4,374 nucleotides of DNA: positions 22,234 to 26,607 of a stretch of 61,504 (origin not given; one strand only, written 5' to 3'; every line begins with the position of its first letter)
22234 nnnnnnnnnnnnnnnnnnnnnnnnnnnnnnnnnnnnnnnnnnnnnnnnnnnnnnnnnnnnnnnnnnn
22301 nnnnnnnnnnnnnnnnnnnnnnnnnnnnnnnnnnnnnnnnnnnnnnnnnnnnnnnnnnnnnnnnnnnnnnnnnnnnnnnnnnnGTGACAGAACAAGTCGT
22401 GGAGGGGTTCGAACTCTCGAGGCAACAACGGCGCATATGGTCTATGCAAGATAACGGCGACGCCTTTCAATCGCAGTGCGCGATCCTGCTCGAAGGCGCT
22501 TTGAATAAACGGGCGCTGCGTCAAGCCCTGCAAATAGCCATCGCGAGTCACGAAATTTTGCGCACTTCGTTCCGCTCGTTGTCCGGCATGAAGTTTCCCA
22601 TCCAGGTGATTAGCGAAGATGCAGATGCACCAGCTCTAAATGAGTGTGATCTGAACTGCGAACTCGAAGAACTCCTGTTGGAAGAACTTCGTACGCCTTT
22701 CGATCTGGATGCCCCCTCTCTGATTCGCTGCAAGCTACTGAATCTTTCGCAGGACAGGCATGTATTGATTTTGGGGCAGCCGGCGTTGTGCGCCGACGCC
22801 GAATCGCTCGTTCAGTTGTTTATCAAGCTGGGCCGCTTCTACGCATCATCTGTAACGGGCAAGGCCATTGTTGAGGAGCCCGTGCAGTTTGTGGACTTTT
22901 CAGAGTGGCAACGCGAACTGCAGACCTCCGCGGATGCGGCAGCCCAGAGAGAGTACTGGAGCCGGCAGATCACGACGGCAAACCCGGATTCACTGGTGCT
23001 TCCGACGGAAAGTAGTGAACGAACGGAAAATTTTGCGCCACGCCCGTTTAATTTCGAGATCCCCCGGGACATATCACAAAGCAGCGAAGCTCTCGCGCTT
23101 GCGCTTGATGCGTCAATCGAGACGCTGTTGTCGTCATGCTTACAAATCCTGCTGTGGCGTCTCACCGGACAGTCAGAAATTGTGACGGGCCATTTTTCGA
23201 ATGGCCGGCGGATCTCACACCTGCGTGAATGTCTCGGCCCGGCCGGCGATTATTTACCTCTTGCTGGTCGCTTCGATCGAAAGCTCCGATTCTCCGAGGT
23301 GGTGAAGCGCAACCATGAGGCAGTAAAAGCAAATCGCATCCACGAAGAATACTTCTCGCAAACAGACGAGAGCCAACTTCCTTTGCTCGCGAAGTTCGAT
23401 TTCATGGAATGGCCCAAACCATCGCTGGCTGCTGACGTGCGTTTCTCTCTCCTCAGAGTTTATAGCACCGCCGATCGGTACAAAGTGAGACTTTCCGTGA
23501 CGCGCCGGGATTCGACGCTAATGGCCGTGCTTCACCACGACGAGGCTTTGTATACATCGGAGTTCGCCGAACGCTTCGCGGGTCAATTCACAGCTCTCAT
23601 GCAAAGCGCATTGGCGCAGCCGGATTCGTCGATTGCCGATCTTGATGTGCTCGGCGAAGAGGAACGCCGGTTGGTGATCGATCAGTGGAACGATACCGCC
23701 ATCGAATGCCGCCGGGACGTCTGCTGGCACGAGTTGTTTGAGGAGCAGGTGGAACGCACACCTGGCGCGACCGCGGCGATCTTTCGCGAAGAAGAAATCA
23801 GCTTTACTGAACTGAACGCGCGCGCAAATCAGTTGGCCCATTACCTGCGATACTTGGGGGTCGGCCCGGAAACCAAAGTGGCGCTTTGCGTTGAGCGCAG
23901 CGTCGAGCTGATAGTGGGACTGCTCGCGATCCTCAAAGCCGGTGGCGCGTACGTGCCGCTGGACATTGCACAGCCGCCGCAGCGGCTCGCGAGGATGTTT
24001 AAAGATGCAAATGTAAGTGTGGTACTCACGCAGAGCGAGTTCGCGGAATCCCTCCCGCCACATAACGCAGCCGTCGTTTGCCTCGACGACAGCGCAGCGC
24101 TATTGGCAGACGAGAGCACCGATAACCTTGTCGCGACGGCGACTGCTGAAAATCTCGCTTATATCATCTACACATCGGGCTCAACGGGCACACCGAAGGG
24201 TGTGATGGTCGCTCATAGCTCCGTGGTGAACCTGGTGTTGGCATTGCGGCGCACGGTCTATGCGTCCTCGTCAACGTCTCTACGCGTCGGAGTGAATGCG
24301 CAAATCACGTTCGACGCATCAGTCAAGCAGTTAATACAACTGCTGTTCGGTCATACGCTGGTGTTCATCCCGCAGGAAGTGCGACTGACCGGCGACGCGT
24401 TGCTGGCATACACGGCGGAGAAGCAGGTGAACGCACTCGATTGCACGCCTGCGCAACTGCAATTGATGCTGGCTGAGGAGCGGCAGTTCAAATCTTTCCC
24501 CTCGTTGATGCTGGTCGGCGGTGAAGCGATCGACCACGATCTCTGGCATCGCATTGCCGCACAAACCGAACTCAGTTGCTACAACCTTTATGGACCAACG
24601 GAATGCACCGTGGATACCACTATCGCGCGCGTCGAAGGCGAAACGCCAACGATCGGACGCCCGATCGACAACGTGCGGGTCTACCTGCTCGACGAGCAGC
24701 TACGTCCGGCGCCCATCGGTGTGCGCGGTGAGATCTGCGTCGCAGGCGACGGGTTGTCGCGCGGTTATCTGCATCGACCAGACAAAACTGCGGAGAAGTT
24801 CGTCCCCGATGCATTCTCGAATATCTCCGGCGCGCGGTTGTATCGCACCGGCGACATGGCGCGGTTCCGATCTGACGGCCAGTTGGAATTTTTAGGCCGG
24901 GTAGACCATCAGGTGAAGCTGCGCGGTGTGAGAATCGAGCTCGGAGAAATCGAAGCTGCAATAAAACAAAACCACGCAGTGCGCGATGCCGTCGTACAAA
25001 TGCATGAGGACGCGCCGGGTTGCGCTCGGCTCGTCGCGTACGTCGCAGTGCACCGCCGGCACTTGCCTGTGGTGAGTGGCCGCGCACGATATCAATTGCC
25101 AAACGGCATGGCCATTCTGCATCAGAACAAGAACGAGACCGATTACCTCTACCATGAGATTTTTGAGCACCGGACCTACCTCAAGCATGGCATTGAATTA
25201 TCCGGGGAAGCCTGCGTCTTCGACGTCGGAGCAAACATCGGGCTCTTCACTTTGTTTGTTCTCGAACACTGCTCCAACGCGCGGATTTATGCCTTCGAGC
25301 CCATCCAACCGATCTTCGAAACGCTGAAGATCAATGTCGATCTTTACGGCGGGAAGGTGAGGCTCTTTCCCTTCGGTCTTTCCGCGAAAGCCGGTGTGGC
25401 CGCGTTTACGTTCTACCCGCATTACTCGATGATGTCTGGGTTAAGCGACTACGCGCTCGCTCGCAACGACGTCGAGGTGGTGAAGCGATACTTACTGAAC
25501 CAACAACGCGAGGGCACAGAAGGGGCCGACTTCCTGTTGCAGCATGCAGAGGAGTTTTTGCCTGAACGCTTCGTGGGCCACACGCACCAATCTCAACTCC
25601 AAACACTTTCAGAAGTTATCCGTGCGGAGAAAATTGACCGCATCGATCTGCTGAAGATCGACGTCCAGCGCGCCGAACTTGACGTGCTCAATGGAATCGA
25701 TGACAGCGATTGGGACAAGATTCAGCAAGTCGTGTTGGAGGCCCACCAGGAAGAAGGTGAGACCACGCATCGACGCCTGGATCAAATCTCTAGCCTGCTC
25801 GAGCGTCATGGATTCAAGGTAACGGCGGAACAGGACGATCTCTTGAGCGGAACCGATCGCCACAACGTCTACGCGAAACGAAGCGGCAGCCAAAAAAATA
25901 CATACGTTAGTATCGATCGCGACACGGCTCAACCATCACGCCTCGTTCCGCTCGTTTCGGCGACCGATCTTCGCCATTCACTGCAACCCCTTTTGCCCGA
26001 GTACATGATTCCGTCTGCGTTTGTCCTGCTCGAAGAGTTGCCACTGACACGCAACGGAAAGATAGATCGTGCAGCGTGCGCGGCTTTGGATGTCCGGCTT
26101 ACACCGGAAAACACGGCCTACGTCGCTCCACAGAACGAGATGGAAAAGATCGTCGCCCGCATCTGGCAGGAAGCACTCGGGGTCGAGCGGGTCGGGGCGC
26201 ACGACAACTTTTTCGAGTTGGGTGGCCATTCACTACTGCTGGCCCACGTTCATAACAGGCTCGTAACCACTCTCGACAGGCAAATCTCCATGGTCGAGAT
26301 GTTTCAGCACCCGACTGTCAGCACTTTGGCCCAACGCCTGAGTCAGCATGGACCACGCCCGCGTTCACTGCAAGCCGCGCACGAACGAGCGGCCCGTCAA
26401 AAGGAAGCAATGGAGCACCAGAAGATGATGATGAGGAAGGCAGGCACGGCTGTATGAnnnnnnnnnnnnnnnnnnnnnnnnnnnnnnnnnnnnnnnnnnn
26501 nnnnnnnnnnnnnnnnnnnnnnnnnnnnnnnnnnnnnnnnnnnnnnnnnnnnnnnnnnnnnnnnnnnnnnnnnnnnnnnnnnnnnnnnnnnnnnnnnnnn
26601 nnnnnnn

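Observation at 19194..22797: Back-to-back C domains across a gene boundary, with two hydroxylase genes inserted between them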

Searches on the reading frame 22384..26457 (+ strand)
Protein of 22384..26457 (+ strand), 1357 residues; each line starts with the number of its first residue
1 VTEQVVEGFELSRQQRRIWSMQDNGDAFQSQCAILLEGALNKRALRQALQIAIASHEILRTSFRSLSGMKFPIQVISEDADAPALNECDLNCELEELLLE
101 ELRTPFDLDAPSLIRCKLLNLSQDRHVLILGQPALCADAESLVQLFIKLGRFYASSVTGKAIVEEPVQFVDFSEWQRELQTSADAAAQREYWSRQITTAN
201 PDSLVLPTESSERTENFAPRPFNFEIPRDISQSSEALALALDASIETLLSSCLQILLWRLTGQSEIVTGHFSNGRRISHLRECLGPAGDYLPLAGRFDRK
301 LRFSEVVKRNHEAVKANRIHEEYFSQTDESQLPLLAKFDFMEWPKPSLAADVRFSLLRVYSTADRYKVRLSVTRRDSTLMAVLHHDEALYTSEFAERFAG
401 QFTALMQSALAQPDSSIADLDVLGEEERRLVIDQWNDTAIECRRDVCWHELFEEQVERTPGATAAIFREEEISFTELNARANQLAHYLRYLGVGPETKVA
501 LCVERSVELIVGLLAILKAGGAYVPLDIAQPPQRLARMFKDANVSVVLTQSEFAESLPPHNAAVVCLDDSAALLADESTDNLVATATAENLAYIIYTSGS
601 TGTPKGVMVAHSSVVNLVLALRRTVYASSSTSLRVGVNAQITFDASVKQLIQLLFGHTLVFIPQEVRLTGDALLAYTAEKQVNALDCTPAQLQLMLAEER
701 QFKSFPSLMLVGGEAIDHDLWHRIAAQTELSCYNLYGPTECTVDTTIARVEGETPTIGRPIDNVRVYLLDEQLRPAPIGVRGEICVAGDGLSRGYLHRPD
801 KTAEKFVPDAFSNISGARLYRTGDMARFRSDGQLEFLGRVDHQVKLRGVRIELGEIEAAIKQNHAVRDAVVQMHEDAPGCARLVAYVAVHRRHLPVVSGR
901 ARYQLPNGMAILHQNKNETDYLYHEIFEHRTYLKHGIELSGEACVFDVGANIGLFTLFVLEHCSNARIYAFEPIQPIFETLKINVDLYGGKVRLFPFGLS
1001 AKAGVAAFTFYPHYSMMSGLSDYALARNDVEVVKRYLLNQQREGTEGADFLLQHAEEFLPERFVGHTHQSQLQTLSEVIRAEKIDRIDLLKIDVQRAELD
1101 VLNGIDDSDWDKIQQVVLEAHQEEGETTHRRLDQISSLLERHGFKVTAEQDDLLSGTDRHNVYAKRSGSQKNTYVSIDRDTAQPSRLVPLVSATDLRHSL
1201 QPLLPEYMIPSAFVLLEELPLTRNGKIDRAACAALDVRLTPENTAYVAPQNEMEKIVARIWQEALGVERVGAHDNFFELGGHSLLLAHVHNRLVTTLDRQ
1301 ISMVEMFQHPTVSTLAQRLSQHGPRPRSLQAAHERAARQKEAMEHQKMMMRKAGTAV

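Call 3: search_protein_families(library=pfam, proteins=[window:22384-26457:+], max_evalue=0.01)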
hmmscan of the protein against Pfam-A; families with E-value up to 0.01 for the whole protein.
window:22384-26457:+ (1357 aa): 6 families
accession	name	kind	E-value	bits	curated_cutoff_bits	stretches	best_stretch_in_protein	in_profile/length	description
PF00501.34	AMP-binding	-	9.1e-83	278.6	29.9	1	452-796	1-384/384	AMP-binding enzyme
PF00668.25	Condensation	-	4.1e-47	161.3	30.6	1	10-429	6-453/456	Condensation domain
PF05050.19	Methyltransf_21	-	3.2e-16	60.4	22.7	1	947-1145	1-172/173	Methyltransferase FkbM domain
PF00550.31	PP-binding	-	9.4e-14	51.9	20.8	1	1257-1319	3-67/67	Phosphopantetheine attachment site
PF13193.12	AMP-binding_C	-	1.2e-05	26.5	24.5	0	1193-1226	43-76/76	AMP-binding enzyme C-terminal domain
PF05575.17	V_cholerae_RfbT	-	0.002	17.9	27.9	1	943-1001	81-139/286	Vibrio cholerae RfbT protein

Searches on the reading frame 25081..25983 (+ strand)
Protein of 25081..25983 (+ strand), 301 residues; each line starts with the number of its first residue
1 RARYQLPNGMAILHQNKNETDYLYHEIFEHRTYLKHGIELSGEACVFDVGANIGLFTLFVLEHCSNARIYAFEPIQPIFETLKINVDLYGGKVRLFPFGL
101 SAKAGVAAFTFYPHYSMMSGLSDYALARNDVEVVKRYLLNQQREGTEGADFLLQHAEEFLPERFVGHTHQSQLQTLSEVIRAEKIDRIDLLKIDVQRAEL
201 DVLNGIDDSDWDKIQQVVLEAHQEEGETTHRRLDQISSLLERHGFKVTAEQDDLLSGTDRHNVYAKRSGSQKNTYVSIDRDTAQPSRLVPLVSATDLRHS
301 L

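Call 54: find_homologous_proteins(query=window:25081-25983:+, max_evalue=0.00001)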
Query window:25081-25983:+ (301 aa): 2130 proteins with E <= 0.00001 among 4611 candidates; the best 120 are listed.
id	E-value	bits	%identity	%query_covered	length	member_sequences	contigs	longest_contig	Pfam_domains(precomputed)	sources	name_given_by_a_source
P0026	3.3e-125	435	67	100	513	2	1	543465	PF00550.32,PF05050.20,PF13193.13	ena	-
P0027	6.6e-119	415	69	90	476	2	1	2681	PF00550.32,PF05050.20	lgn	-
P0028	1.1e-114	401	67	90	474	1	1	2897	PF00550.32,PF05050.20,PF13193.13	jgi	jgi:FkbM family methyltransferase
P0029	2.0e-110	387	60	100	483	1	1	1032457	PF00550.32,PF05050.20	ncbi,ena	-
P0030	5.0e-104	366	67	86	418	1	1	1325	PF00550.32,PF05050.20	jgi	jgi:FkbM family methyltransferase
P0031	4.7e-101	356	58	97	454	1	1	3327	PF00550.32,PF05050.20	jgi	jgi:FkbM family methyltransferase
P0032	3.7e-99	350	55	100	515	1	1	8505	PF00550.32,PF05050.20,PF13193.13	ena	-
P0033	1.2e-89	319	50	99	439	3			PF05050.20,PF13193.13,PF05575.17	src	-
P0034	7.0e-89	316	56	90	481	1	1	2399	PF00550.32,PF05050.20,PF05575.17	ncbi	ncbi:MAG TPA: FkbM family methyltransferase, partial [Thermoanaerobaculia bacterium]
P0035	1.2e-88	315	56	88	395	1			PF05050.20,PF13193.13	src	-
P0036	4.2e-85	304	70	67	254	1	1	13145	-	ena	-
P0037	3.2e-84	301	53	87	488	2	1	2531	PF00550.32,PF05050.20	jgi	jgi:FkbM family methyltransferase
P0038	5.6e-84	300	49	97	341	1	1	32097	PF05050.20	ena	-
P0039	6.6e-83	296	52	88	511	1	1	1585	PF05050.20,PF00501.35,PF13193.13,PF05575.17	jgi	jgi:FkbM family methyltransferase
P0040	2.3e-82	295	55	82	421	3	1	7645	PF00550.32,PF05050.20,PF13193.13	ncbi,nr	ncbi:MAG: FkbM family methyltransferase [Pyrinomonadaceae bacterium]|nr:FkbM family methyltransferas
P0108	3.7e-67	245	46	91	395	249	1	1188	PF05050.20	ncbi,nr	ncbi:FkbM family methyltransferase, partial [Pseudomonas aeruginosa]|nr:FkbM family methyltransferas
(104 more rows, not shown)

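Call 57: find_related_loci(query=A3, collection=genome_contigs, flank=10000)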
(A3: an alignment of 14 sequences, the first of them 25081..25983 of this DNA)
Query A3 (301 aa) in genome_contigs; peptide patterns used: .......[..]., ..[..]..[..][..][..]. (x = any residue, [..] = any of these).
599 stretches matched a pattern (row limit reached: there are more); 563 encode a relative of the query (tblastn E <= 1e-3); the best 80 are kept; 80 distinct loci.
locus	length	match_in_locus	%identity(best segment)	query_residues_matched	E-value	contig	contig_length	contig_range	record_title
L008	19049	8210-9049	66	1-280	2e-125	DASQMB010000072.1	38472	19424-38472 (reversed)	MAG TPA_asm: Pyrinomonadaceae bacterium isolate SMAG_U10737 k141_428109, whole genome shotgun sequence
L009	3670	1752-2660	56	1-301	6e-112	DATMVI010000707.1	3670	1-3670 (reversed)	MAG TPA_asm: Pyrinomonadaceae bacterium isolate SMAG_U13064 k141_456063, whole genome shotgun sequence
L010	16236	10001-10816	57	1-272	3e-105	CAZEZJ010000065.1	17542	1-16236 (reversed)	MAG TPA_asm: uncultured Blastocatellaceae bacterium isolate binchicken_co174_37 genome assembly, contig: NODE_454_length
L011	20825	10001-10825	57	1-273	6e-104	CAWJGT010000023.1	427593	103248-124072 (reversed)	MAG: uncultured Holophagales bacterium isolate MFD04935.bin.1.7 genome assembly, contig: contig_4668, whole genome shotg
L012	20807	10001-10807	57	1-269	3e-103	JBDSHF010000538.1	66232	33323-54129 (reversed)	MAG: Thermoanaerobaculia bacterium isolate cluster1_bin.27 k127_5588093, whole genome shotgun sequence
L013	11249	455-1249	57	1-265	2e-102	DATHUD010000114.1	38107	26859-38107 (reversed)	MAG TPA_asm: Thermoanaerobaculia bacterium isolate SMAG_U16097 k141_96509, whole genome shotgun sequence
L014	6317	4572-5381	57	1-269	7e-102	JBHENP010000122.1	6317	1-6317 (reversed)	MAG: Pyrinomonadaceae bacterium isolate S5_bin.19.strict S5_NODE_122, whole genome shotgun sequence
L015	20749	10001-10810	56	1-270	4e-101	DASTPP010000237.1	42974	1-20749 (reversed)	MAG TPA_asm: Polyangiaceae bacterium isolate SMAG_U2200 k141_686632, whole genome shotgun sequence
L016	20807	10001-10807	55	1-269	6e-100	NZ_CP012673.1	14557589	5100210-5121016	Sorangium cellulosum strain So ce26 chromosome, complete genome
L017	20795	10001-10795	56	1-265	2e-99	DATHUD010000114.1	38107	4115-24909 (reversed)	MAG TPA_asm: Thermoanaerobaculia bacterium isolate SMAG_U16097 k141_96509, whole genome shotgun sequence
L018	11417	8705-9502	55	2-267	7e-99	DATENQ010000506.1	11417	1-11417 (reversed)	MAG TPA_asm: Pyrinomonadaceae bacterium isolate SMAG_U8973 k141_1214457, whole genome shotgun sequence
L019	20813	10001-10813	54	1-272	2e-97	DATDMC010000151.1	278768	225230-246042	MAG TPA_asm: Pyrinomonadaceae bacterium isolate SMAG_U400 k141_788238, whole genome shotgun sequence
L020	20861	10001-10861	53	1-287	2e-96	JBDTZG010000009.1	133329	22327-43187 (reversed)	MAG: Acidobacteriota bacterium isolate cluster4_bin.160 NODE_45_length_133329_cov_16.503437, whole genome shotgun sequen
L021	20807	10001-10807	55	1-269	8e-95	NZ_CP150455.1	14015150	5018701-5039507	Sorangium sp. So ce131 chromosome, complete genome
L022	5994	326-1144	49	1-274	2e-93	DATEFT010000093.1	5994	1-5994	MAG TPA_asm: Blastocatellia bacterium isolate SMAG_U8766 k141_645838, whole genome shotgun sequence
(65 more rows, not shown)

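Call 71: find_homologous_proteins(query=P0108, max_evalue=1e-40)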
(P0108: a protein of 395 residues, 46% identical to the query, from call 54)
Query P0108 (395 aa): 221 proteins with E <= 1e-40 among 8000 candidates; the best 120 are listed.
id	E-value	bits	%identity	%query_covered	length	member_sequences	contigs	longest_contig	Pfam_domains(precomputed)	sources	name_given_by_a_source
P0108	1.9e-255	865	100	100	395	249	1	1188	PF05050.20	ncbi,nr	ncbi:FkbM family methyltransferase, partial [Pseudomonas aeruginosa]|nr:FkbM family methyltransferas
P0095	1.3e-242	823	99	96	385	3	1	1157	PF05050.20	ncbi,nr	ncbi:TPA: FkbM family methyltransferase, partial [Pseudomonas aeruginosa]|nr:FkbM family methyltrans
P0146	8.5e-198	675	88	91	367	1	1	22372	PF05050.20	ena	-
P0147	8.1e-166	570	80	90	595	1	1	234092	PF00501.35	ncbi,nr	ncbi:AMP-binding protein [Pseudomonas aeruginosa]|nr:AMP-binding protein [Pseudomonas aeruginosa]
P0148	1.0e-144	500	100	60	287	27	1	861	PF05050.20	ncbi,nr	ncbi:FkbM family methyltransferase, partial [Pseudomonas aeruginosa]|nr:FkbM family methyltransferas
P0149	1.1e-119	418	84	62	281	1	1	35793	PF05050.20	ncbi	ncbi:FkbM family methyltransferase [Acinetobacter baumannii]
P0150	1.9e-113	397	99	47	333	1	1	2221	PF14331.12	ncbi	-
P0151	1.8e-105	371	49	92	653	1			PF00550.32,PF05050.20,PF13193.13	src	-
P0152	2.3e-101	358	98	43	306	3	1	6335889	PF00501.35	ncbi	-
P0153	4.1e-100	354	51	98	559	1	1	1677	PF05050.20,PF00501.35,PF13193.13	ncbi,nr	ncbi:MAG TPA: FkbM family methyltransferase, partial [Thermoanaerobaculia bacterium]|nr:FkbM family 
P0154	1.3e-99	352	49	54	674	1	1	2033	PF13383.13,PF00550.32,PF05050.20,PF13193.13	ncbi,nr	ncbi:MAG TPA: FkbM family methyltransferase, partial [Pyrinomonadaceae bacterium]|nr:FkbM family met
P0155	7.4e-99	349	49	93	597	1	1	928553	PF00550.32,PF05050.20,PF13193.13,PF05575.17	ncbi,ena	-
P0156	3.2e-97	344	49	93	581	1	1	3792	PF00550.32,PF05050.20,PF13193.13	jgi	jgi:FkbM family methyltransferase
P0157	3.6e-97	344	49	93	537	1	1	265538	PF00550.32,PF05050.20,PF13193.13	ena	-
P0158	4.6e-96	340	47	99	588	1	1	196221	PF00550.32,PF05050.20,PF13193.13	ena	-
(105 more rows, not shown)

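Call 72: find_encoding_contigs(protein=P0152, flank=10000, max_places=1)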
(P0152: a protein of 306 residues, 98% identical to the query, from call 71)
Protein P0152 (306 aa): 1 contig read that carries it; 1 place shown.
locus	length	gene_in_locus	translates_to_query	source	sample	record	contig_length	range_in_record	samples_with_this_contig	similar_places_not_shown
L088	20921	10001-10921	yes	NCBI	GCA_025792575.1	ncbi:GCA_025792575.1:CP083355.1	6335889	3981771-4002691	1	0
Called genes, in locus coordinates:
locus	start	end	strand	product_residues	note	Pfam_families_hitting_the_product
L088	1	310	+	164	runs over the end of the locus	-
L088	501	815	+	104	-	-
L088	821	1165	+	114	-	PF00528:BPD_transp_1 (weak)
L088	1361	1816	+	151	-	PF01810:LysE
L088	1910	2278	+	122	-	-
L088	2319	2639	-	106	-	-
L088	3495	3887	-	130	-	-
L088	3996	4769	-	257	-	-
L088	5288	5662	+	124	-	-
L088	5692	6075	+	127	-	-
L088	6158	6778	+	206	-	PF02668:TauD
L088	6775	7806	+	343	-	PF02668:TauD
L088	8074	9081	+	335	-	-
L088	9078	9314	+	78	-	-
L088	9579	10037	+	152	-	PF00501:AMP-binding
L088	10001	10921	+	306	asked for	PF00501:AMP-binding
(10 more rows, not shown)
